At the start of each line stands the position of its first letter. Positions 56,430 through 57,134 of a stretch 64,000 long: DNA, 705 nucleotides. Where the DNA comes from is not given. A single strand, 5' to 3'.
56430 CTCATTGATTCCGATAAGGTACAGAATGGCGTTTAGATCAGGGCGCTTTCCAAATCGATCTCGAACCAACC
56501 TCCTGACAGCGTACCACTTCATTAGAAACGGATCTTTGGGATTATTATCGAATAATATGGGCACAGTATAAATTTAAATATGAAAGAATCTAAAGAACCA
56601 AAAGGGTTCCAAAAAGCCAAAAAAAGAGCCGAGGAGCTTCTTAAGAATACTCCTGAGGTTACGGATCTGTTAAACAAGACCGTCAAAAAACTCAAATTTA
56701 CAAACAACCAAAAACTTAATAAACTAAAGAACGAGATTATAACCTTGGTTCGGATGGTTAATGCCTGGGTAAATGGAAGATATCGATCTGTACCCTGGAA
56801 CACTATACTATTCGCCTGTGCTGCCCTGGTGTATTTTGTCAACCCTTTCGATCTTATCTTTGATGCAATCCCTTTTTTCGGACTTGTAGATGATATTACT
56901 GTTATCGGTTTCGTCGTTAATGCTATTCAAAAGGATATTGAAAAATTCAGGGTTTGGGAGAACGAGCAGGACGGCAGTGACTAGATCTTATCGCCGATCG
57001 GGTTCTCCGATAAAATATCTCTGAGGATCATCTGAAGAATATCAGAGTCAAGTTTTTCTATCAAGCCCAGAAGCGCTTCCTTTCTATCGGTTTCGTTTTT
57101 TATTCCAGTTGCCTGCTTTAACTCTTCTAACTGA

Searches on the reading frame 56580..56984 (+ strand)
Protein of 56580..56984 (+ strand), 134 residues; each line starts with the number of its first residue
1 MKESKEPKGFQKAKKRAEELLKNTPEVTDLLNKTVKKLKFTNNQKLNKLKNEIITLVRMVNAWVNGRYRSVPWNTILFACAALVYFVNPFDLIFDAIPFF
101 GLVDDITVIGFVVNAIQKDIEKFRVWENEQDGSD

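Call 57: search_protein_families(library=pfam, proteins=[window:56580-56984:+], max_evalue=0.00001)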
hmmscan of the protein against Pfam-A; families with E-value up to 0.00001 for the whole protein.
window:56580-56984:+ (134 aa): 1 family
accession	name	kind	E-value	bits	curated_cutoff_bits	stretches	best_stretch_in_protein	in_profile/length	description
PF06803.17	DUF1232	-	4.3e-11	42.8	23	1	75-111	1-37/37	Protein of unknown function (DUF1232)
